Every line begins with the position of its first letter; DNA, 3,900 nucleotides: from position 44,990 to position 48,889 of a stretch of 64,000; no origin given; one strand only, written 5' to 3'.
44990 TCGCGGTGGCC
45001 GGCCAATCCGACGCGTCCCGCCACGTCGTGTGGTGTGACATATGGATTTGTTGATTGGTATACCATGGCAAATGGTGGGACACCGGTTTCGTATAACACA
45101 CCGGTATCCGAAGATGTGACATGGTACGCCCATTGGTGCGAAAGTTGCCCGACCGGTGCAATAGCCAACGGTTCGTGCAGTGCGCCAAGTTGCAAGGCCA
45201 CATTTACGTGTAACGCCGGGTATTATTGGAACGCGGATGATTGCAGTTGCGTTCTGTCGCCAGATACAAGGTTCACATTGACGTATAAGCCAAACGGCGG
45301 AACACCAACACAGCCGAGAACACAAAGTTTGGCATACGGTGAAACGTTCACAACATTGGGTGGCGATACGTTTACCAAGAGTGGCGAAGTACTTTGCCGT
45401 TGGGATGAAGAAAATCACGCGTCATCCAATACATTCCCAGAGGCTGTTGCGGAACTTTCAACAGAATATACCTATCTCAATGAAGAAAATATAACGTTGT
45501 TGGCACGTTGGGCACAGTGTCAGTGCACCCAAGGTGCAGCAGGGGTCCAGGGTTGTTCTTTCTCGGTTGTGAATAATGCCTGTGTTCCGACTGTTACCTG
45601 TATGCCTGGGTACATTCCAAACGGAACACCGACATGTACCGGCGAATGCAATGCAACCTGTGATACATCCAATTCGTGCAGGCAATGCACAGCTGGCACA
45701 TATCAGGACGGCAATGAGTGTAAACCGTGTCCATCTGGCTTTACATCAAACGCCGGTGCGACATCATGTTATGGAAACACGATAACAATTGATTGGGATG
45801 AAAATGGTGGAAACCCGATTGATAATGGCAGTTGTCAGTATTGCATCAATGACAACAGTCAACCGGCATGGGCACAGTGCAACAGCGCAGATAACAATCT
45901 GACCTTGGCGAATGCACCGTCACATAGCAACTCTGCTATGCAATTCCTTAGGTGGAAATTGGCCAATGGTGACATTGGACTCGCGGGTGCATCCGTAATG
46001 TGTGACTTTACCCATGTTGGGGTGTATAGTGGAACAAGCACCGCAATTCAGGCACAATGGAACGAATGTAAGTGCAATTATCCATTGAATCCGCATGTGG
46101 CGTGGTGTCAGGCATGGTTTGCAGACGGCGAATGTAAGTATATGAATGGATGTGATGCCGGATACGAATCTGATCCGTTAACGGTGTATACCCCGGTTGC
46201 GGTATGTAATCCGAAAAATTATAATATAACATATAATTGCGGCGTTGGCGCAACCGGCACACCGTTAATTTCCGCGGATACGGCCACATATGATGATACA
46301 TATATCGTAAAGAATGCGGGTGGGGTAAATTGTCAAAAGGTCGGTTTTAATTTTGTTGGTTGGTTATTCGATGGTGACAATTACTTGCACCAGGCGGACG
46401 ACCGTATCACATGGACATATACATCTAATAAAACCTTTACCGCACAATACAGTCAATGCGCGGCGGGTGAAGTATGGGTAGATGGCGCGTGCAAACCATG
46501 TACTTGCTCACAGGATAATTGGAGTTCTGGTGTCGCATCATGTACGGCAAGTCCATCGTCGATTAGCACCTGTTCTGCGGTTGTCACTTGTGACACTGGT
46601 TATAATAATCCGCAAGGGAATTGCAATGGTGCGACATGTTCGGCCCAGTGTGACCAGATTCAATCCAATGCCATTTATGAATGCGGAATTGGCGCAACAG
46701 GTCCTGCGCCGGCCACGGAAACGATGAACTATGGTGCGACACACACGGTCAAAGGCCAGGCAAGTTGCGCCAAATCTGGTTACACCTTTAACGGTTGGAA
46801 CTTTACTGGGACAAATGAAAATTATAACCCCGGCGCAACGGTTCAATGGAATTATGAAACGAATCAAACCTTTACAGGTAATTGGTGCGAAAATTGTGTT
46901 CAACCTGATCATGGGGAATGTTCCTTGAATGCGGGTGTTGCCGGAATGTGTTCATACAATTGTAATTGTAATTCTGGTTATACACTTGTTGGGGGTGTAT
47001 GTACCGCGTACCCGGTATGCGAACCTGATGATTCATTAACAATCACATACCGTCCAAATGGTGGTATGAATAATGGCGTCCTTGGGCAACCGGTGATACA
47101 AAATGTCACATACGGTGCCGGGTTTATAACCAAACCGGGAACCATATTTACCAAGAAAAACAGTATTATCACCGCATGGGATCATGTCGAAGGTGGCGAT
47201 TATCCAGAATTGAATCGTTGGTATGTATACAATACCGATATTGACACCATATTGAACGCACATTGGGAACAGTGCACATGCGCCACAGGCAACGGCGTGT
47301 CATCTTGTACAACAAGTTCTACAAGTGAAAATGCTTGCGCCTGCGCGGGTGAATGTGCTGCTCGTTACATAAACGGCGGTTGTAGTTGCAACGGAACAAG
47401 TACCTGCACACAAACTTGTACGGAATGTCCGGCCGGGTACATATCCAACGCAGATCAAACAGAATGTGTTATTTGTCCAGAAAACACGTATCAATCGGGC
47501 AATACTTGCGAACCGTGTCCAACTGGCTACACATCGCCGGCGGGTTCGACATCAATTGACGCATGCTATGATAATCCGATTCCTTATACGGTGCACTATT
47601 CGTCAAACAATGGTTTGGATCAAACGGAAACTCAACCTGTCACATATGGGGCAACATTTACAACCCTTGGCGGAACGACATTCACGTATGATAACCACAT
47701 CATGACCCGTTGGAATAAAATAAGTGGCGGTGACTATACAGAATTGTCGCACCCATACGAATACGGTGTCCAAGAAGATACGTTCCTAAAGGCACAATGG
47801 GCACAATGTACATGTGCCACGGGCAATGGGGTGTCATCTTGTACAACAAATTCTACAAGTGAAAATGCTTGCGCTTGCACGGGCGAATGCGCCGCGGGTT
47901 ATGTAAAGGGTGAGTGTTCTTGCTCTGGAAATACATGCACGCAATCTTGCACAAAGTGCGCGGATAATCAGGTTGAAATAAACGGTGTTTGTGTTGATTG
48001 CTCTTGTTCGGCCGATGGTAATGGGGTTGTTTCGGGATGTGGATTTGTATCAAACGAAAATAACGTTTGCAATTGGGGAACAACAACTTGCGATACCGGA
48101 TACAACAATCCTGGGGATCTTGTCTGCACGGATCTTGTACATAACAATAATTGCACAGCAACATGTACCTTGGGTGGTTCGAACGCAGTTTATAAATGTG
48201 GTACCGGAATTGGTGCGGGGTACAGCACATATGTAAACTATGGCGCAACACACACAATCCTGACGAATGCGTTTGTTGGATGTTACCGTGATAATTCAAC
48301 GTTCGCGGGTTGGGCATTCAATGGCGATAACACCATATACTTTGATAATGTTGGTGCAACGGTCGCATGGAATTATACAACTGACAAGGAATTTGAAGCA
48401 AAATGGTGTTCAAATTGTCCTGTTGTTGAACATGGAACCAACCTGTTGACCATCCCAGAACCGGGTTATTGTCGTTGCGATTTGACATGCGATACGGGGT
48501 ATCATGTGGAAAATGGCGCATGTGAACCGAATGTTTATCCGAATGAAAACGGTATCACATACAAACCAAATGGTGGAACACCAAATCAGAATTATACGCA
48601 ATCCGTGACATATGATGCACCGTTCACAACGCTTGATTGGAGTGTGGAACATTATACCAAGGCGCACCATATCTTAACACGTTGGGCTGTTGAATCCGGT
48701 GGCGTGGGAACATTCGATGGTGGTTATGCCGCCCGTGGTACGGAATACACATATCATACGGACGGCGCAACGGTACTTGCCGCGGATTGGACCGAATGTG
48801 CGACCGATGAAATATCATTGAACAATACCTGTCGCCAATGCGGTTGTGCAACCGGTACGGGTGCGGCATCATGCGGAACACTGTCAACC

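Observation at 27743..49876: A single 22.1-kb ORF encodes a 7377-aa Cys-rich repeat protein with a signal peptide and no recognisable anchor or secretion domain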

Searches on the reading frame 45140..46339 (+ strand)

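Call 69: search_protein_families(library=pfam, proteins=[window:45140-46339:+], max_evalue=0.1)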
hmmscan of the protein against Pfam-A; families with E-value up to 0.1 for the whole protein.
window:45140-46339:+ (400 aa): 1 family
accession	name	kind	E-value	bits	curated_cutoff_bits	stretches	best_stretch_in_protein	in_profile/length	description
PF09479.16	Flg_new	-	0.0024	18.4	27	1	45-96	1-46/65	Listeria-Bacteroides repeat domain (List_Bact_rpt)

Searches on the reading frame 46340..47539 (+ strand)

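Call 69: search_protein_families(library=pfam, proteins=[window:46340-47539:+], max_evalue=0.1)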
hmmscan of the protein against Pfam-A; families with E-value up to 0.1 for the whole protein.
window:46340-47539:+ (400 aa): 2 families
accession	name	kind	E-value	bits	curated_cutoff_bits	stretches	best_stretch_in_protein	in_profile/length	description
PF09479.16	Flg_new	-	0.00027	21.4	27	1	125-168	12-54/65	Listeria-Bacteroides repeat domain (List_Bact_rpt)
PF23091.2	TNFR_ELAPOR1_6th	-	0.00042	20.6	33.2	1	370-396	8-35/41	ELAPOR1-like, TNF receptor-like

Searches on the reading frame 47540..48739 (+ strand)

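Call 69: search_protein_families(library=pfam, proteins=[window:47540-48739:+], max_evalue=0.1)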
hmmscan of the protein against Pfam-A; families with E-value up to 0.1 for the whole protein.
window:47540-48739:+ (400 aa): 1 family
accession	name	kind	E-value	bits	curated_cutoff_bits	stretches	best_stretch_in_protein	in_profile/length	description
PF09479.16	Flg_new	-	4.6e-06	27.1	27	1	16-86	1-65/65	Listeria-Bacteroides repeat domain (List_Bact_rpt)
